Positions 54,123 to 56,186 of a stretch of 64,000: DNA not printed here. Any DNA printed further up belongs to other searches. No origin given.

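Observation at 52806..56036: Tad/archaeal type IV pilus-like module whose secretion ATPase carries an N-terminal 2[4Fe-4S] ferredoxin domain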

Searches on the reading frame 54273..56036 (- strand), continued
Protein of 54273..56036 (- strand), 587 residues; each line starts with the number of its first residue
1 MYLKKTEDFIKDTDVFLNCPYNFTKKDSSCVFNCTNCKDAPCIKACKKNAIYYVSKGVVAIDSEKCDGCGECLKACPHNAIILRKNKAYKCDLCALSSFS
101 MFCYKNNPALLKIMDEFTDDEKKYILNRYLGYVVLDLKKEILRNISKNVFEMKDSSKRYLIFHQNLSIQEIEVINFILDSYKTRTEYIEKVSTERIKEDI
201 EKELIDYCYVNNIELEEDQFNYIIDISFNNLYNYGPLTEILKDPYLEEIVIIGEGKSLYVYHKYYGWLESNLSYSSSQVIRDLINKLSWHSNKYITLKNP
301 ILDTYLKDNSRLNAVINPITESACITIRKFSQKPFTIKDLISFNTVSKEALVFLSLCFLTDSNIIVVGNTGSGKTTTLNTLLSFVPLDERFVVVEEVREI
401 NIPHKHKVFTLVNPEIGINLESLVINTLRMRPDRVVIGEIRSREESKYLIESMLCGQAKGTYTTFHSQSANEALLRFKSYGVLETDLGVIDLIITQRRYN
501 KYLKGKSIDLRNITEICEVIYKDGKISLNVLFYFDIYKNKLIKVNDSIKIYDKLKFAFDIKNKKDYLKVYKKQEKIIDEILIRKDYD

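Call 37: predict_structure(alignment_id=A2)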
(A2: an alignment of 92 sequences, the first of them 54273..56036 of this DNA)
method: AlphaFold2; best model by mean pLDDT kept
length: 587 residues; sequences in the alignment: 92
mean_pLDDT: 92.9   pTM: 0.78
mean pLDDT of the five models: 92.9, 92.9, 92.2, 91.2, 90.4
residues with pLDDT >= 90: 461; 70-90: 122; 50-70: 3; < 50: 1
segments of 3 or more residues with pLDDT < 50: none
pLDDT, mean of each block of 10 residues (from residue 1): 90 89 92 91 95 88 95 96 94 87 91 87 92 95 96 97 90 93 83 93 92 87 95 94 95 97 93 96 93 91 90 94 94 85 95 98 97 94 96 91 93 89 91 95 94 90 97 98 97 96 86 98 96 95 97 97 96 95 69
secondary structure, 60 per line:
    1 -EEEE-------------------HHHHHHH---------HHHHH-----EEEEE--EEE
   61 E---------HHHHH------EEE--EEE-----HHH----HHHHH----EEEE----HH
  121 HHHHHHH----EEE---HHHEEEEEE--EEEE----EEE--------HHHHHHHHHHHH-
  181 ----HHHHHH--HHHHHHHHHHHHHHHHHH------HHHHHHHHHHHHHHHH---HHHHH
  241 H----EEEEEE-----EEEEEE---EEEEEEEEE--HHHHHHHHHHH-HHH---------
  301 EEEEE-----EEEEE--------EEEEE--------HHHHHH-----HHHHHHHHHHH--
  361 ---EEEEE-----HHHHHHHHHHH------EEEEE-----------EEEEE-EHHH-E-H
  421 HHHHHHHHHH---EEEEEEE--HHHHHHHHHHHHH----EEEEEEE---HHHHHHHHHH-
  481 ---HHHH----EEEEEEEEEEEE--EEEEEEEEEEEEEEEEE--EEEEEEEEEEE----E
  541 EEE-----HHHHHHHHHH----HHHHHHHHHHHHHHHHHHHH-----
elements in order: E2-5 H25-31 H41-45 E51-55 E58-61 H71-75 E82-84 E87-89 H102-106 E111-114 H119-127 E132-134 E141-146 E149-152 E157-159 H168-179 H185-190 H193-210 H217-232 H236-241 E246-251 E257-262 E266-274 H277-287 E301-305 E311-315 E324-328 H337-342 H348-358 E364-368 H374-384 E391-395 E407-411 H420-430 E434-440 H443-455 E460-466 H470-479 H484-487 E492-503 E506-522 E525-535 E540-543 H549-558 H563-582

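Call 40: fold_search(model_id=the predicted structure, library=pdb)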
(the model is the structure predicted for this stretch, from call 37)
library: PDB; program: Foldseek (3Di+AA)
matches with E <= 10: 1466; with E <= 0.001: 197
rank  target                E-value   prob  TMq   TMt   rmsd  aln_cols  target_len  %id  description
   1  2oap_2                2.0e-33  1.00  0.64  0.73   6.6       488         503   24  Crystal structure of the archaeal secretion ATPase GspE in complex with AMP-PNP (released 2007-02-13)
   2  2oap_1                2.6e-33  1.00  0.61  0.71   6.2       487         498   25  Crystal structure of the archaeal secretion ATPase GspE in complex with AMP-PNP (released 2007-02-13)
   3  4ii7_C                3.4e-32  1.00  0.63  0.71   4.0       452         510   22  Archaellum Assembly ATPase FlaI (released 2013-03-06)
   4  4ihq_A                7.2e-32  1.00  0.60  0.68   7.4       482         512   22  Archaellum Assembly ATPase FlaI bound to ADP (released 2013-03-06)
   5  4ii7_D                1.5e-31  1.00  0.60  0.69   4.3       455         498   24  Archaellum Assembly ATPase FlaI (released 2013-03-06)
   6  4ihq_C                1.9e-31  1.00  0.63  0.72   4.3       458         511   24  Archaellum Assembly ATPase FlaI bound to ADP (released 2013-03-06)
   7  4ii7_A                2.8e-30  1.00  0.62  0.71   4.4       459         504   23  Archaellum Assembly ATPase FlaI (released 2013-03-06)
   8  8rjf_A                1.1e-29  1.00  0.56  0.75   4.9       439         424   24  TadA/CpaF with ADP (released 2024-08-14)
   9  4ii7_B                1.2e-29  1.00  0.59  0.69   4.8       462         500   22  Archaellum Assembly ATPase FlaI (released 2013-03-06)
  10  8rkd_A                1.3e-29  1.00  0.56  0.75   4.9       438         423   24  TadA/CpaF with AMPPNP (released 2024-08-14)
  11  9e24_A                9.0e-29  1.00  0.51  0.67   6.0       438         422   24  Closed structure of CpaF without nucleotides (Apo dataset) (released 2025-04-23)
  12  8rkd_B                2.3e-26  1.00  0.55  0.75   5.2       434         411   21  TadA/CpaF with AMPPNP (released 2024-08-14)
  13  3jc8_Ba               4.5e-20  1.00  0.48  0.60   8.2       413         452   17  Architectural model of the type IVa pilus machine in a piliated state (released 2016-03-16)
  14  2pt7_B                4.1e-19  1.00  0.39  0.70   4.6       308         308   24  Crystal structure of Cag VirB11 (HP0525) and an inhibitory protein (HP1451) (released 2007-11-13)
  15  1g6o_A                2.0e-18  1.00  0.38  0.65   3.7       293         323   25  CRYSTAL STRUCTURE OF THE HELICOBACTER PYLORI ATPASE, HP0525, IN COMPLEX WITH ADP (released 2001-01-24)
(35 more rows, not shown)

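Call 49: find_encoding_contigs(protein=P0074, flank=10000, max_places=1)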
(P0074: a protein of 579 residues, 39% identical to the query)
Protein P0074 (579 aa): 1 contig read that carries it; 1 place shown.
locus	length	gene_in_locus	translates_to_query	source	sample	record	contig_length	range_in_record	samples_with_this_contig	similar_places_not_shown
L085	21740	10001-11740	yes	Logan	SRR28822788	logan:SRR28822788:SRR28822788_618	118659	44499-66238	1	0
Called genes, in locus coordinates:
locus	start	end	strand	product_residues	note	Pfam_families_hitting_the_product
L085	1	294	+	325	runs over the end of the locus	PF02779:Transket_pyr, PF02780:Transketolase_C, PF22613:Transketolase_C_1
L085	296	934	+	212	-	PF00834:Ribul_P_3_epim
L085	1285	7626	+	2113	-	PF00041:fn3 (faint), PF13620:CarboxypepD_reg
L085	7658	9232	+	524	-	-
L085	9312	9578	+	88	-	PF01954:AF2212-like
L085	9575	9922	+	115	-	PF01850:PIN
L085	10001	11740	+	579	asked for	PF12838:Fer4_7 (weak), PF13247:Fer4_11 (weak), PF00037:Fer4, PF12837:Fer4_6, PF00437:T2SSE, PF27713:UCP018868 (weak)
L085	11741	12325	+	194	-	PF00482:T2SSF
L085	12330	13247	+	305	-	PF00482:T2SSF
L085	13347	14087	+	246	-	PF09754:PAC2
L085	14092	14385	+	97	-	-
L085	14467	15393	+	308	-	-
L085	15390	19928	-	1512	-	-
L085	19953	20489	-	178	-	-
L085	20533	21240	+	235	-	-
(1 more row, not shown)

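Call 50: find_encoding_contigs(protein=P0008, flank=10000, max_places=1)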
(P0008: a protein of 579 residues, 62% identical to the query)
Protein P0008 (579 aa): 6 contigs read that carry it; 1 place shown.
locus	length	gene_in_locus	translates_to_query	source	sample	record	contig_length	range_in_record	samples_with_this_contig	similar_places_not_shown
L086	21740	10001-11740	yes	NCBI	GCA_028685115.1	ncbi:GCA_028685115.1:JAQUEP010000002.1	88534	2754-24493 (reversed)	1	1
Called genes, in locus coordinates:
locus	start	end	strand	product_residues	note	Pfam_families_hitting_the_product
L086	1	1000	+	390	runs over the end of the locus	PF01555:N6_N4_Mtase, PF01170:UPF0020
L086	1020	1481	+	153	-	PF00334:NDK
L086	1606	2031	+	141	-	-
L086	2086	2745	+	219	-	PF00702:Hydrolase, PF13419:HAD_2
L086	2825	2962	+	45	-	-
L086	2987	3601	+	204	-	PF08241:Methyltransf_11, PF08242:Methyltransf_12, PF13649:Methyltransf_25, PF13847:Methyltransf_31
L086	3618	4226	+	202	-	PF13489:Methyltransf_23, PF13847:Methyltransf_31, PF13649:Methyltransf_25, PF08241:Methyltransf_11, PF08242:Methyltransf_12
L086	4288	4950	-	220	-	PF00578:AhpC-TSA, PF08534:Redoxin, PF10417:1-cysPrx_C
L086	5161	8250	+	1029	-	-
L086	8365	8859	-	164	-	PF03479:PCC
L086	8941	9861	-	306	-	PF13793:Pribosyltran_N, PF14572:Pribosyl_synth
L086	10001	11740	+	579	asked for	PF12797:Fer4_2 (faint), PF12838:Fer4_7 (weak), PF13247:Fer4_11 (weak), PF25160:LdpA_Fe-S-bd (weak), PF00037:Fer4 (weak), PF12837:Fer4_6, PF00437:T2SSE, PF27713:UCP018868 (weak)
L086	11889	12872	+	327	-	-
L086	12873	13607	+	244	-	PF00482:T2SSF (weak)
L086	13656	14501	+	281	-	PF00482:T2SSF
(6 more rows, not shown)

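Call 65: search_protein_representatives(alignment_id=A2)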
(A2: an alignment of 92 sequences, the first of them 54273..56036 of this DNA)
Query: 92 sequences, 591 profile positions. Proteins with E-value up to 0.001 (for the whole library): 56105; up to 1e-10: 23965; up to 1e-30: 5849. The best 150 are listed.
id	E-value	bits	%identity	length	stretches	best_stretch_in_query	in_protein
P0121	4.8e-223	758.1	-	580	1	1-569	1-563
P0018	4.6e-222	754.9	-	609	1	1-577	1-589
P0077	2.1e-219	746.1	-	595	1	1-590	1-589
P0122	6.1e-213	724.8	-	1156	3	191-532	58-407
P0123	9.1e-213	724.2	-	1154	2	148-580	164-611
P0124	1.1e-204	697.5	-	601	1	5-590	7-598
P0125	6.9e-204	694.9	-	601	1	1-582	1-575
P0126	3.9e-201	685.8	-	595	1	1-576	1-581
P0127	4.3e-194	662.5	-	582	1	1-590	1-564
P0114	4.8e-192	655.7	-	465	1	1-456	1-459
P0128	1.5e-190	650.8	-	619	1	5-585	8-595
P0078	1.9e-189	647.2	-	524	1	1-552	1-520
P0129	2.6e-187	640.1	-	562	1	1-572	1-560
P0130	2.2e-185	633.7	-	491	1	117-590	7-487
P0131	5.2e-177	606.1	-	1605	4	171-531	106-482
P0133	5.2e-175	599.5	-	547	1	3-578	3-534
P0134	2.8e-172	590.5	-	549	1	5-577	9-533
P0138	7.7e-166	569.2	-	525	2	156-573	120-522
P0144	5.8e-161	553.1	-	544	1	1-575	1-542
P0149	1.2e-158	545.4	-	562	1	1-576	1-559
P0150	1.7e-158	545.0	-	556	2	170-586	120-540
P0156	6.1e-155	533.2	-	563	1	1-568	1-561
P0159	9.8e-152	522.6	-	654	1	4-581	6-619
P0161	4.7e-151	520.4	-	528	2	168-589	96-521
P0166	2.0e-147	508.4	-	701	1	3-579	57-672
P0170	5.5e-146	503.7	-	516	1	3-565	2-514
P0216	4.4e-118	411.5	-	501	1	6-524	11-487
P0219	2.0e-114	399.5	-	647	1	2-588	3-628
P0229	4.3e-109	381.8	-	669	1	157-578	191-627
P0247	9.6e-100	351.0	-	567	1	187-579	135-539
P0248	1.8e-98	346.7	-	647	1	146-588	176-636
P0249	7.7e-98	344.7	-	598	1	187-581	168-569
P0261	1.2e-92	327.5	-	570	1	140-580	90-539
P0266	5.9e-91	321.9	-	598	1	110-585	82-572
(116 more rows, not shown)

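Call 66: search_protein_families(library=pfam, proteins=[P0138, P0150, P0161, P0229, P0247, P0248, P0249, P0261, P0266, P0166], max_evalue=0.001)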
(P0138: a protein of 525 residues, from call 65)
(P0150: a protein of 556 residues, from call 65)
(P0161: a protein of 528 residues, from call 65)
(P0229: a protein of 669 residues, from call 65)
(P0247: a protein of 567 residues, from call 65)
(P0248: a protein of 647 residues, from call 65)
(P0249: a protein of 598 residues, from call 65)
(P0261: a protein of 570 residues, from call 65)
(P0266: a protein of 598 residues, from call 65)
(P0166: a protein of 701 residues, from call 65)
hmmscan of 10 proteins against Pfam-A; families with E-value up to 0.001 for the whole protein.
P0138 (525 aa): 4 families
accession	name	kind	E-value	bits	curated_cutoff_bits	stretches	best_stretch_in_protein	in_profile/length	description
PF00437.27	T2SSE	-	2.9e-35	122.1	24.9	1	197-459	9-283/370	Type II/IV secretion system protein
PF00037.32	Fer4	-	2.6e-06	27.4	21.1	1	62-80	5-23/24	4Fe-4S binding domain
PF12837.12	Fer4_6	-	0.00014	22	25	1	63-80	7-24/24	4Fe-4S binding domain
PF13187.11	Fer4_9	-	0.00025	21.4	27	1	33-80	2-52/52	4Fe-4S dicluster domain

P0150 (556 aa): 3 families
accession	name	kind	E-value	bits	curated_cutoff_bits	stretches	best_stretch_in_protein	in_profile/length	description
PF00437.27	T2SSE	-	3.2e-36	125.2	24.9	1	243-449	65-277/370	Type II/IV secretion system protein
PF12797.12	Fer4_2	-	3.3e-05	24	24.5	1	12-29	4-21/22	4Fe-4S binding domain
PF00037.32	Fer4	-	7.6e-05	22.8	21.1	1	12-29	2-19/24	4Fe-4S binding domain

P0161 (528 aa): 1 family
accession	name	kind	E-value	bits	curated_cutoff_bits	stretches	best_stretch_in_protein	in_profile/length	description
PF00437.27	T2SSE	-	1e-40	140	24.9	1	227-451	79-298/370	Type II/IV secretion system protein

P0229 (669 aa): 3 families
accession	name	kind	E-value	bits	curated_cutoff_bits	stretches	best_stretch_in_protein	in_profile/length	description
PF00437.27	T2SSE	-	1.6e-52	178.8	24.9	1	297-543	27-275/370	Type II/IV secretion system protein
PF23989.1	PilB3_C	-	0.00029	21.3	27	1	599-658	16-75/83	PilB3-like, C-terminal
PF01580.24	FtsK_SpoIIIE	-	0.00042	20.3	24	1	402-423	38-59/221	FtsK/SpoIIIE family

P0247 (567 aa): 1 family
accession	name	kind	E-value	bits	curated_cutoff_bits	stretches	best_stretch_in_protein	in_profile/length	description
PF00437.27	T2SSE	-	2e-41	142.3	24.9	1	182-458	6-279/370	Type II/IV secretion system protein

P0248 (647 aa): 2 families
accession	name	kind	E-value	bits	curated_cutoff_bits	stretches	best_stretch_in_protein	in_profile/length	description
PF00437.27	T2SSE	-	1.6e-45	155.8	24.9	1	270-533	6-266/370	Type II/IV secretion system protein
PF01580.24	FtsK_SpoIIIE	-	0.00078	19.4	24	0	400-421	38-59/221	FtsK/SpoIIIE family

P0249 (598 aa): 2 families
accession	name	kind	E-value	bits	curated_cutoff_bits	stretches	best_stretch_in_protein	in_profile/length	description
PF00437.27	T2SSE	-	6.2e-50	170.3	24.9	1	250-490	37-282/370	Type II/IV secretion system protein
PF23989.1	PilB3_C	-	9.9e-06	26.1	27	1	522-592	2-70/83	PilB3-like, C-terminal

P0261 (570 aa): 2 families
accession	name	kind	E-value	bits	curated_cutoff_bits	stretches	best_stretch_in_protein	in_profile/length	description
PF00437.27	T2SSE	-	1.2e-33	116.7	24.9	1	194-444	8-260/370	Type II/IV secretion system protein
PF23989.1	PilB3_C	-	3.4e-06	27.6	27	1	505-566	12-73/83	PilB3-like, C-terminal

P0266 (598 aa): 1 family
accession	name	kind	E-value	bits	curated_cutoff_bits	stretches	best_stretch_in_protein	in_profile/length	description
PF00437.27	T2SSE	-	1.8e-31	109.6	24.9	1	294-461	98-256/370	Type II/IV secretion system protein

P0166 (701 aa): 7 families
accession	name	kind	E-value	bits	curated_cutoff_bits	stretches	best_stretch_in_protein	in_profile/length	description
PF00437.27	T2SSE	-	3.4e-32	112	24.9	1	356-590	44-286/370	Type II/IV secretion system protein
PF00037.32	Fer4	-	1.7e-07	31.2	21.1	1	59-79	3-23/24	4Fe-4S binding domain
PF12837.12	Fer4_6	-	1.6e-05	25.1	25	1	60-79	5-24/24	4Fe-4S binding domain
PF25160.1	LdpA_Fe-S-bd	-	0.00011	22.3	27.6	0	61-82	25-46/49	LdpA Fe-S cluster-binding domain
PF12797.12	Fer4_2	-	0.00015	22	24.5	1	59-75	5-21/22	4Fe-4S binding domain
PF13484.11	Fer4_16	-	0.00025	22.2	30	0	63-82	1-20/66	4Fe-4S double cluster binding domain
PF13187.11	Fer4_9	-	0.00032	21.1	27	0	58-79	34-52/52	4Fe-4S dicluster domain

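Call 73: list_cluster_members(proteins=[window:54273-56036:-, P0001, P0054])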
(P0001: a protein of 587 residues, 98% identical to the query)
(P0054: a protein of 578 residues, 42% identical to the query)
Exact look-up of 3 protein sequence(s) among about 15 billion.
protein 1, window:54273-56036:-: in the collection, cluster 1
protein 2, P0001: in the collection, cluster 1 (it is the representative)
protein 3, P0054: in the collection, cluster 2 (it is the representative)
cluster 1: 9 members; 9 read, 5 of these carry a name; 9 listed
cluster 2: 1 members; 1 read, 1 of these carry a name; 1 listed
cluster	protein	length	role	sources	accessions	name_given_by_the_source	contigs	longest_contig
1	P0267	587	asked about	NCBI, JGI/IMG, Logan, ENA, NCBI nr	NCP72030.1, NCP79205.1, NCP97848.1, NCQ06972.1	Flp pilus assembly complex ATPase component [archaeon]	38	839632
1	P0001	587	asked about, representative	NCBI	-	-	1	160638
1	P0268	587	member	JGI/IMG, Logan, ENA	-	Flp pilus assembly CpaF family ATPase/Fe-S-cluster-containing dehydrogenase component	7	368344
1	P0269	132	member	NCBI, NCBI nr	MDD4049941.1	MAG: hypothetical protein PHX47_02925, partial [Candidatus ainarchaeum sp.] | hypothetical protein [Candidatus ainarchaeum sp.]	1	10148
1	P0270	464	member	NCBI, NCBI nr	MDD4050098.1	MAG: ATPase, T2SS/T4P/T4SS family [Candidatus ainarchaeum sp.] | ATPase, T2SS/T4P/T4SS family [Candidatus ainarchaeum sp.]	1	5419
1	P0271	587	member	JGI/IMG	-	Flp pilus assembly CpaF family ATPase/Fe-S-cluster-containing dehydrogenase component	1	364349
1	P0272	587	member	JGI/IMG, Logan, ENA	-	-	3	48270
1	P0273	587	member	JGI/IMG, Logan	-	-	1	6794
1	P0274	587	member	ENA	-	-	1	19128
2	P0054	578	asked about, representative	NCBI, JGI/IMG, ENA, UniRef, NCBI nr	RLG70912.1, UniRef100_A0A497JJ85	MAG: hypothetical protein DRO04_00915 [Candidatus Iainarchaeum archaeon] | 4Fe-4S ferredoxin-type domain-containing protein n=1 Tax=Candidatus Iainarchaeum sp. ... | MAG: hypothetical protein DRO04_00915 [Candidatus Diapherotrites archaeon]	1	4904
